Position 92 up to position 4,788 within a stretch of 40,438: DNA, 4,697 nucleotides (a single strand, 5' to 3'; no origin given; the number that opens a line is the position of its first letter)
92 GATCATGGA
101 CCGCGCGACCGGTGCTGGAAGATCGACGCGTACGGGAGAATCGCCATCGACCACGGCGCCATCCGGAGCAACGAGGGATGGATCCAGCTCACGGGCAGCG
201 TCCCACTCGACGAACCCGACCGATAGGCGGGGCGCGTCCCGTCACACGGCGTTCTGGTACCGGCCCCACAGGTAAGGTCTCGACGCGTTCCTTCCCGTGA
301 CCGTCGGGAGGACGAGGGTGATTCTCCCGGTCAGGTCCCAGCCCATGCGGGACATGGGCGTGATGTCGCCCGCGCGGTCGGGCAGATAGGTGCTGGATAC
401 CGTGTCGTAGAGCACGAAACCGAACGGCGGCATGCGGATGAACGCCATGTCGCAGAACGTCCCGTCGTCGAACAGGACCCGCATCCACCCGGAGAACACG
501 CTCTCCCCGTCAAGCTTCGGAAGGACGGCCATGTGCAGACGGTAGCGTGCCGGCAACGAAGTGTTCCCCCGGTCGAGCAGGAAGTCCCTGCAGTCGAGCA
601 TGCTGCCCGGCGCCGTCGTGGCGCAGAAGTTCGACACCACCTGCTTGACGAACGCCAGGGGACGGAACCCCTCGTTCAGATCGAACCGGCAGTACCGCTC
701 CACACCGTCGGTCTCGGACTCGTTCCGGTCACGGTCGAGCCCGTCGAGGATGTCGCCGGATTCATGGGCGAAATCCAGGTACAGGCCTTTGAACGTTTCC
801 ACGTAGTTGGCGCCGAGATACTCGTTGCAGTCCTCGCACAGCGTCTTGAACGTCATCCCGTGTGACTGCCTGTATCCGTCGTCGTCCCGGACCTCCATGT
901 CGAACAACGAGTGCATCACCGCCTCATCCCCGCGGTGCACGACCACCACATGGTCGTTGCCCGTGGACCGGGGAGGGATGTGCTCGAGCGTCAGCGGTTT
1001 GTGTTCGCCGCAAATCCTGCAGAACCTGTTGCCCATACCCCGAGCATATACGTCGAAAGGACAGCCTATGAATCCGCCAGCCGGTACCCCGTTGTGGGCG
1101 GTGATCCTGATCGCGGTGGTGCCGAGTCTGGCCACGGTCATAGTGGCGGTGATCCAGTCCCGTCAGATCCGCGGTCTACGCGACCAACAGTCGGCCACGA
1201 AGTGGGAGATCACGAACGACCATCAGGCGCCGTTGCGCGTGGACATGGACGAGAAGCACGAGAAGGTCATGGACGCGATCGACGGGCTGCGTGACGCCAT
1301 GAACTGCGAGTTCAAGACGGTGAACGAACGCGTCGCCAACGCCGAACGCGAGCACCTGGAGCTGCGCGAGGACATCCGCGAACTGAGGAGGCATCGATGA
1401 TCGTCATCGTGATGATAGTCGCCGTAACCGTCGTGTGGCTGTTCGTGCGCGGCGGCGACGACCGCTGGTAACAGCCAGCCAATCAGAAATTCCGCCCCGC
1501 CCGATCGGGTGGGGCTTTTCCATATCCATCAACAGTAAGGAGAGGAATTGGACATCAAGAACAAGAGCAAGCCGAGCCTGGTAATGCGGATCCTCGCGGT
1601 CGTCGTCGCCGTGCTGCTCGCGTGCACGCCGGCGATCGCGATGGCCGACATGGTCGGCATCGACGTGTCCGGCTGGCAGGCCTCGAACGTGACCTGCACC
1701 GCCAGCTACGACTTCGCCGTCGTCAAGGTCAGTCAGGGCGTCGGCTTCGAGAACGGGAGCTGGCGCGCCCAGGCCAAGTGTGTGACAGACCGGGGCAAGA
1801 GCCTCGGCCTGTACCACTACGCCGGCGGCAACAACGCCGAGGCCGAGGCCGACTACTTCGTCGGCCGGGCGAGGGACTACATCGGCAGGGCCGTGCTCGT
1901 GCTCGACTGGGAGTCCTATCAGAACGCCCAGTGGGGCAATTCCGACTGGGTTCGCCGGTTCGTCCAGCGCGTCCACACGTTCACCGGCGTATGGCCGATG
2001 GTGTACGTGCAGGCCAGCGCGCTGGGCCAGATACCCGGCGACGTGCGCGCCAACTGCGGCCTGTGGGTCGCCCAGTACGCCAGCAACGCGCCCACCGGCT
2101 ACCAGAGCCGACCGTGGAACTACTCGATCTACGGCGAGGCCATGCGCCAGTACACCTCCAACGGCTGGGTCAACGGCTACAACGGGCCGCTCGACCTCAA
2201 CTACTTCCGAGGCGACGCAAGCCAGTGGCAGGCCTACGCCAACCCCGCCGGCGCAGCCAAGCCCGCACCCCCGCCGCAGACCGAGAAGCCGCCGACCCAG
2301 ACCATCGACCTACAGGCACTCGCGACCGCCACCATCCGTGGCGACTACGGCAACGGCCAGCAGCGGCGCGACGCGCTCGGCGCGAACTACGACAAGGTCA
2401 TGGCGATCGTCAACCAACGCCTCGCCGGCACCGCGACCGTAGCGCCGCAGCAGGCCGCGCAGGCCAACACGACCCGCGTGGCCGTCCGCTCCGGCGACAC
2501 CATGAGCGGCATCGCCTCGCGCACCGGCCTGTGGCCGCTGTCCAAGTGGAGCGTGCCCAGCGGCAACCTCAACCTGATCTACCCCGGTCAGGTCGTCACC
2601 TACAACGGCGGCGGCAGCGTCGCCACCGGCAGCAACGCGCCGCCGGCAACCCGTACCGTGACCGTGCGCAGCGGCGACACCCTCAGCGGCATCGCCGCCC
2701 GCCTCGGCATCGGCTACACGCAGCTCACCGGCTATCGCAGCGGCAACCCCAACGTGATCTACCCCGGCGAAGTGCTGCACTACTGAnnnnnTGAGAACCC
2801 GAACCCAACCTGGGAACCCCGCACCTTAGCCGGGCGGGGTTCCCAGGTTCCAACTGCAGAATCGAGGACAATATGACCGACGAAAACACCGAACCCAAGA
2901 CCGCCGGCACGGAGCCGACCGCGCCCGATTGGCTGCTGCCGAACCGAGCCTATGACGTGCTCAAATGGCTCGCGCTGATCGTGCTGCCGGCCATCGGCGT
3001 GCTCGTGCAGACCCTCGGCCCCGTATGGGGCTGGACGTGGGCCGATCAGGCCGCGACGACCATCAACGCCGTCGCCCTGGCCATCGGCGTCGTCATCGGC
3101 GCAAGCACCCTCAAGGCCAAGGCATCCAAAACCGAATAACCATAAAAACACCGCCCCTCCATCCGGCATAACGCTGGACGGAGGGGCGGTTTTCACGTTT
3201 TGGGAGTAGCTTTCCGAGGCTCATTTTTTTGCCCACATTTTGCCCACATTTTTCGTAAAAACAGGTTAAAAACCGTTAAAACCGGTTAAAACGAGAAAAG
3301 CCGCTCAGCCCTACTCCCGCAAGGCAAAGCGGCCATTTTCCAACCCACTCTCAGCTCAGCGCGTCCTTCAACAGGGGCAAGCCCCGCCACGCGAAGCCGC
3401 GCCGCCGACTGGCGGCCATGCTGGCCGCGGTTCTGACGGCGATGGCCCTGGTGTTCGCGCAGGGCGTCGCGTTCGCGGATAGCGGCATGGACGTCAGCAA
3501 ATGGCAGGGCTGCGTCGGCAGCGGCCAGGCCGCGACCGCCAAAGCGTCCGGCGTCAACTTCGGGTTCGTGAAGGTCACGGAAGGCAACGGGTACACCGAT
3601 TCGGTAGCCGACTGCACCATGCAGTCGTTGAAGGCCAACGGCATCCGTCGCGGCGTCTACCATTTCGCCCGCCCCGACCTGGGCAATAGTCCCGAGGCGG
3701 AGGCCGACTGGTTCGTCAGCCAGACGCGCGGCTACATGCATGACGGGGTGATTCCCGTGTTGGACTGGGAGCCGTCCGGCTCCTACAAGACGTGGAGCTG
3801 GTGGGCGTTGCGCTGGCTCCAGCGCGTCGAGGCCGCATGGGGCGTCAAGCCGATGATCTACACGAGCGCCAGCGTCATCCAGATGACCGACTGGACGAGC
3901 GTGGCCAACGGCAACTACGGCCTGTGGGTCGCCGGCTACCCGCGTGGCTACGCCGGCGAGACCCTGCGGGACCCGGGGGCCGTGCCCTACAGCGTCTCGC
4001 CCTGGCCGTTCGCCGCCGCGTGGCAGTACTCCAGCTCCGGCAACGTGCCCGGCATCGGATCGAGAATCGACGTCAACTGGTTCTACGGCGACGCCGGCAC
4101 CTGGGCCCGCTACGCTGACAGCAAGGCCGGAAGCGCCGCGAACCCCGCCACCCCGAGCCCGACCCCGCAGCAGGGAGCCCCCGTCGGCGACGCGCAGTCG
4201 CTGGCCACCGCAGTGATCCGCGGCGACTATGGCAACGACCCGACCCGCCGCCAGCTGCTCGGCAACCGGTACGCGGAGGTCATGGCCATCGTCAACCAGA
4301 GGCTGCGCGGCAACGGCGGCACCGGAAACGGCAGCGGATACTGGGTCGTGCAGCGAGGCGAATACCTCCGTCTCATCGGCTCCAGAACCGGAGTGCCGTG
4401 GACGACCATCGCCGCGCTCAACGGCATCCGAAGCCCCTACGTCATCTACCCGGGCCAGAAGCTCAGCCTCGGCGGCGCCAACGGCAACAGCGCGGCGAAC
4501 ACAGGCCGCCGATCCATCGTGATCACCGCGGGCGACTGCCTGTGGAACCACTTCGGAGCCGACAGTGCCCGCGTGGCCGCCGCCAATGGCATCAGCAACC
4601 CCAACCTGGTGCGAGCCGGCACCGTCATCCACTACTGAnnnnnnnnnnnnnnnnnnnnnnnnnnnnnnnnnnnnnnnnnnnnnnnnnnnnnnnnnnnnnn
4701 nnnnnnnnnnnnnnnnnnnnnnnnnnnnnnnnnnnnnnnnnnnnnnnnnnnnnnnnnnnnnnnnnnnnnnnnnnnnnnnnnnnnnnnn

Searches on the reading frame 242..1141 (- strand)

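Call 33: search_protein_families(library=pfam, proteins=[window:242-1141:-], max_evalue=0.001)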
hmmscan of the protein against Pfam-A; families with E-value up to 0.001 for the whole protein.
window:242-1141:- (299 aa): 1 family
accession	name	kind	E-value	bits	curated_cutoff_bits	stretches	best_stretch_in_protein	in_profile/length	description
PF14279.12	HNH_5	-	2.8e-06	27.6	27.5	0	41-64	1-27/56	HNH endonuclease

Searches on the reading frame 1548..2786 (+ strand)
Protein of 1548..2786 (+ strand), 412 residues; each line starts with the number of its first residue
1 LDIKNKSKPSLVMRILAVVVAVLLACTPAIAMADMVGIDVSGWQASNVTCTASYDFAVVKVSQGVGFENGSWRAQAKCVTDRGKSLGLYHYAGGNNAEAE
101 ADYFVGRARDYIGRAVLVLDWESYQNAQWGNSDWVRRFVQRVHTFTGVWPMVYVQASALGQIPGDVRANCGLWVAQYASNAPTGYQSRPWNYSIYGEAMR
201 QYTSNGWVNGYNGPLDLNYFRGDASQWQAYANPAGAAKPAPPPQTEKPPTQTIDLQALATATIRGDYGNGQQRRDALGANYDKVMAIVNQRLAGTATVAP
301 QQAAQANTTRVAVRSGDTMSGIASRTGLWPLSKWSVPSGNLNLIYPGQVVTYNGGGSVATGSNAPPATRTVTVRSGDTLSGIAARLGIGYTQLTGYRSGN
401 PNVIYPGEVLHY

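Call 33: search_protein_families(library=pfam, proteins=[window:1548-2786:+], max_evalue=0.001)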
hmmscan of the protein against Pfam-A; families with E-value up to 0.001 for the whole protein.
window:1548-2786:+ (412 aa): 3 families
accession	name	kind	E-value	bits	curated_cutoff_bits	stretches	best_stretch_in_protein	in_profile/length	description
PF01183.26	Glyco_hydro_25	-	4.2e-23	83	27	1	38-210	1-179/180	Glycosyl hydrolases family 25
PF01476.26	LysM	-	1e-11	45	20.9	1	372-410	2-40/43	LysM domain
PF08230.16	CW_7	-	2.9e-10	40.1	25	1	257-292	2-40/40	CW_7 repeat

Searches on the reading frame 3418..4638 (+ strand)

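Call 33: search_protein_families(library=pfam, proteins=[window:3418-4638:+], max_evalue=0.001)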
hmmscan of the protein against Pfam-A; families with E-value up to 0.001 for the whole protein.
window:3418-4638:+ (406 aa): 3 families
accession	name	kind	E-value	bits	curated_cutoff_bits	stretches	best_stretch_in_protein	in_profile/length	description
PF01183.26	Glyco_hydro_25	-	1.8e-37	129.8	27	1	24-213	1-180/180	Glycosyl hydrolases family 25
PF01476.26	LysM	-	1.6e-14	54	20.9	1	310-351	2-42/43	LysM domain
PF08230.16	CW_7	-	5.7e-07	29.6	25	1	261-296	2-40/40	CW_7 repeat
